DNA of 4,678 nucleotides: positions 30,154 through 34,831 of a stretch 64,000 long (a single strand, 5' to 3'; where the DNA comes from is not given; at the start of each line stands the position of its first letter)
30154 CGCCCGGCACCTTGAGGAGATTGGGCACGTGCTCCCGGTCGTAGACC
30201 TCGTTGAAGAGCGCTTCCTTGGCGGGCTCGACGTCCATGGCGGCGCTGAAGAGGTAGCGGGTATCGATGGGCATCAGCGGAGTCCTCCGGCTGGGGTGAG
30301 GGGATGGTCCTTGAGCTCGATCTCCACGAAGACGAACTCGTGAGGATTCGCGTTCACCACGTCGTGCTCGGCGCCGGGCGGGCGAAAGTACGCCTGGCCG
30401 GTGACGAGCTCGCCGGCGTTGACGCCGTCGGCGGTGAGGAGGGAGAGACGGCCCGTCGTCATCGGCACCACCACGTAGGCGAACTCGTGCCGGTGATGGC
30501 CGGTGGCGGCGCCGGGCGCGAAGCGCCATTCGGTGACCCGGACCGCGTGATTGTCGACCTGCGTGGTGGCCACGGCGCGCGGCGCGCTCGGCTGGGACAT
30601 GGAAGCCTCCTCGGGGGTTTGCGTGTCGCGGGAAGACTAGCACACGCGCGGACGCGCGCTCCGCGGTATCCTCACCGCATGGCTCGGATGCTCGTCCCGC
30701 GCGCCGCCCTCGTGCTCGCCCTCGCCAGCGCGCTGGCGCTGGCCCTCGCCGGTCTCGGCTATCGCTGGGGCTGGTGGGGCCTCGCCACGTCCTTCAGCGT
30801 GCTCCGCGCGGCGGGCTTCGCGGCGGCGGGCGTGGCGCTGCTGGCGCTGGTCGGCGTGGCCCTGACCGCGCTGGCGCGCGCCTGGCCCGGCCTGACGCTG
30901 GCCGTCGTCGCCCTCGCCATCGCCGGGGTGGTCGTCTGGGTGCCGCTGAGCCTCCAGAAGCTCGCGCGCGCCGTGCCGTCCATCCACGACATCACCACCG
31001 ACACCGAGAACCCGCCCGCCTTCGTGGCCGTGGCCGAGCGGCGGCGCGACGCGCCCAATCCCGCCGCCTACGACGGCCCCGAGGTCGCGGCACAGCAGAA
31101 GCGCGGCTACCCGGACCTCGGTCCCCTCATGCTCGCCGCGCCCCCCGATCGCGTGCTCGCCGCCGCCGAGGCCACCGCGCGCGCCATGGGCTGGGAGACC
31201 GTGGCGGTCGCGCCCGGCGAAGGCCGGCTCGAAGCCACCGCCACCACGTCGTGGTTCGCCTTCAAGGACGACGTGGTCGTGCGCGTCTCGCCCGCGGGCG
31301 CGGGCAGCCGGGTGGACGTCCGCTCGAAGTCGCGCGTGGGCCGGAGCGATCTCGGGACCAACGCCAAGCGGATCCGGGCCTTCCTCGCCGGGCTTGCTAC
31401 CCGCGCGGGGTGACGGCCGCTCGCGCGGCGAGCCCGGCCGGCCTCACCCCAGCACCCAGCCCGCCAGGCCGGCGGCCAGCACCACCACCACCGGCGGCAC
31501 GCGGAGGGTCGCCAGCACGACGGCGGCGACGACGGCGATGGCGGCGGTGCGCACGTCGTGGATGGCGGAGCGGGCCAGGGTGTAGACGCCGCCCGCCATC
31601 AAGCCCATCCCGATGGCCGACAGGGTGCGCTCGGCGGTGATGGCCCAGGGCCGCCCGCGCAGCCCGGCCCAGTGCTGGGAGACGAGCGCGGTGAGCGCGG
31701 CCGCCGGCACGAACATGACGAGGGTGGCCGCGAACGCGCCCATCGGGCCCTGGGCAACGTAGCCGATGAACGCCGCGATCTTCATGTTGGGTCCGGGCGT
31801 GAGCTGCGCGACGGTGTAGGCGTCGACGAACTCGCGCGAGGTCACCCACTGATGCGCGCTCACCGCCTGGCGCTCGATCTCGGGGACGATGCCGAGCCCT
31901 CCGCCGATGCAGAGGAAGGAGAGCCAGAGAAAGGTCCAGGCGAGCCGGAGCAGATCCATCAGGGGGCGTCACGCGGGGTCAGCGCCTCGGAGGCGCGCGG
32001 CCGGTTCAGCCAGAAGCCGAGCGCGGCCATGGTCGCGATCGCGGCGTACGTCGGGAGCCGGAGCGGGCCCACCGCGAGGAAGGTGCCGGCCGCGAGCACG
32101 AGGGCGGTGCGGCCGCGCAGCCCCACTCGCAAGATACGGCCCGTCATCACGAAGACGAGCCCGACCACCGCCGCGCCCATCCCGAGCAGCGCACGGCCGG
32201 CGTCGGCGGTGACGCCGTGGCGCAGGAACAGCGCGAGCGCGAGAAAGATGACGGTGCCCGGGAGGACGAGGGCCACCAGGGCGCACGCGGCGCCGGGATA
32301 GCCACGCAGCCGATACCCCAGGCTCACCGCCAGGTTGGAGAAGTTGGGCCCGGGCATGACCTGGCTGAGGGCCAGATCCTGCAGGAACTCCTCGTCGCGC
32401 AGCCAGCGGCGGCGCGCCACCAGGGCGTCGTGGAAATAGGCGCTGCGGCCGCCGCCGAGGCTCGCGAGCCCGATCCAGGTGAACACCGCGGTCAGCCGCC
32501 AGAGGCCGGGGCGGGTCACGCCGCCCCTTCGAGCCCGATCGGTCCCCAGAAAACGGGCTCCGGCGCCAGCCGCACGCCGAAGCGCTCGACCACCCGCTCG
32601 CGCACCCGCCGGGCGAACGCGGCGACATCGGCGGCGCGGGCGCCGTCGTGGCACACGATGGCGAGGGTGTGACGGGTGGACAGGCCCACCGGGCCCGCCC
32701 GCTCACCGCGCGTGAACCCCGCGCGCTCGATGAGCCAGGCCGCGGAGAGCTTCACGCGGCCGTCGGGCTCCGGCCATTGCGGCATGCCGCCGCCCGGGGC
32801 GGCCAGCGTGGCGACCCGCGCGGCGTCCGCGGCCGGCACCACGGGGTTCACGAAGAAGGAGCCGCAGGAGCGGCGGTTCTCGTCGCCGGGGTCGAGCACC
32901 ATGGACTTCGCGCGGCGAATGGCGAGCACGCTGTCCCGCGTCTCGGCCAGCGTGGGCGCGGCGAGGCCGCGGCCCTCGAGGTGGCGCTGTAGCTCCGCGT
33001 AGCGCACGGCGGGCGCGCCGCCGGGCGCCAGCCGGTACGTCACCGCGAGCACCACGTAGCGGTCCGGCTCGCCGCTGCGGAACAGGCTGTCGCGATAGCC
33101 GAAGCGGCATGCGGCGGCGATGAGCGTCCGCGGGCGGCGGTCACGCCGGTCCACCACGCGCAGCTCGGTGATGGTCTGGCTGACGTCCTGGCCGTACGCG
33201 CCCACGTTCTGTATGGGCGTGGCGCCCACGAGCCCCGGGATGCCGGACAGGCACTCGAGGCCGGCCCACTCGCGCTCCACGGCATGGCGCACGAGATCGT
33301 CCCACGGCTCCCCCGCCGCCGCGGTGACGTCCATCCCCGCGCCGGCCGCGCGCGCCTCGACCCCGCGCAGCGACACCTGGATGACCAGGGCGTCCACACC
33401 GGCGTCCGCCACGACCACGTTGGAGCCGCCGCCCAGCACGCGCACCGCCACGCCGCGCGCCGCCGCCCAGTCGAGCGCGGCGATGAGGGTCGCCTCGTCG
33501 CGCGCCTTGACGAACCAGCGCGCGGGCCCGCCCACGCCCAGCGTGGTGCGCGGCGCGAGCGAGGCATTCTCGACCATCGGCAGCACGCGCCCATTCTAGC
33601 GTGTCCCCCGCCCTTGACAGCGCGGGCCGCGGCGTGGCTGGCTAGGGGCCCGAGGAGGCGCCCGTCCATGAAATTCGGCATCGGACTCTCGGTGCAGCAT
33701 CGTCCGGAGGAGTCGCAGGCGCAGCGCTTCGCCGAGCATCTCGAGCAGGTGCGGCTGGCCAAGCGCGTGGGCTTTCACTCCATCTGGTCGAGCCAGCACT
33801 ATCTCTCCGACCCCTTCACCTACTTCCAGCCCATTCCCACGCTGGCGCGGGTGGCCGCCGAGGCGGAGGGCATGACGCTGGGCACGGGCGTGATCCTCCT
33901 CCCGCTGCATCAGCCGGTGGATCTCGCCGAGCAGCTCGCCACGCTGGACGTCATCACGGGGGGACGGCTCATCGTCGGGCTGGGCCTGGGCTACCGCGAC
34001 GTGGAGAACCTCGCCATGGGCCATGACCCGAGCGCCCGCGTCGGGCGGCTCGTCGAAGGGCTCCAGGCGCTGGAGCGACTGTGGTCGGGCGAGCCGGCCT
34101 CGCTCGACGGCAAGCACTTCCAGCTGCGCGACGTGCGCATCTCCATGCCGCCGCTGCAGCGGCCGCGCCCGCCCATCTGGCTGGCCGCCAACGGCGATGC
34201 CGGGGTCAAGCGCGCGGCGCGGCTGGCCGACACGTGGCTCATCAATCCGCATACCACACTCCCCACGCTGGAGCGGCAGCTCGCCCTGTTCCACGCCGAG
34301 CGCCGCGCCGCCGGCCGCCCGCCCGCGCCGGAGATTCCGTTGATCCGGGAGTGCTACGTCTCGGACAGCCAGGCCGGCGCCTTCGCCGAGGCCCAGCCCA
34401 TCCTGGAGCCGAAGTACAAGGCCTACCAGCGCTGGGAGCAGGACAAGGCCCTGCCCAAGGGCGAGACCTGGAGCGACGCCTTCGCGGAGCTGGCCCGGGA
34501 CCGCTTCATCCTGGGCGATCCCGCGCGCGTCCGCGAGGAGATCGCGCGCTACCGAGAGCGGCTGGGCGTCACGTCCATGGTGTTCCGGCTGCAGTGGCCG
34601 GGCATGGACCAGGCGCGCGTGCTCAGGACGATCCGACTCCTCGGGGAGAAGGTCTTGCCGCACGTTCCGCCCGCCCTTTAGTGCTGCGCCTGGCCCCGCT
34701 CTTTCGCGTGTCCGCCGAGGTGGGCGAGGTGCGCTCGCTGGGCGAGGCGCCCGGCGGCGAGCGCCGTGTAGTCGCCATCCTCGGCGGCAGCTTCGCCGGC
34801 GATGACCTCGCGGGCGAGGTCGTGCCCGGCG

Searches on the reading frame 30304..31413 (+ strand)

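Call 102: search_protein_families(library=pfam, proteins=[window:30304-31413:+], max_evalue=0.00001)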
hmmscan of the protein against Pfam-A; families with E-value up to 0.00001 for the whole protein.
window:30304-31413:+ (369 aa): 1 family
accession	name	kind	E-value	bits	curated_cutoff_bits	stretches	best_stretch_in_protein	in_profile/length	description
PF07386.16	DUF1499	-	2.8e-26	92.6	22.6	1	229-363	1-113/114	Protein of unknown function (DUF1499)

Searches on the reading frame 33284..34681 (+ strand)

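Call 102: search_protein_families(library=pfam, proteins=[window:33284-34681:+], max_evalue=0.00001)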
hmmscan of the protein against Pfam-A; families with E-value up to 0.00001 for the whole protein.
window:33284-34681:+ (465 aa): 1 family
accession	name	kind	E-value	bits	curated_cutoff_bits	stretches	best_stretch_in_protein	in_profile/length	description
PF00296.26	Bac_luciferase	-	1.1e-63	216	27.9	1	129-429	1-312/314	Luciferase-like monooxygenase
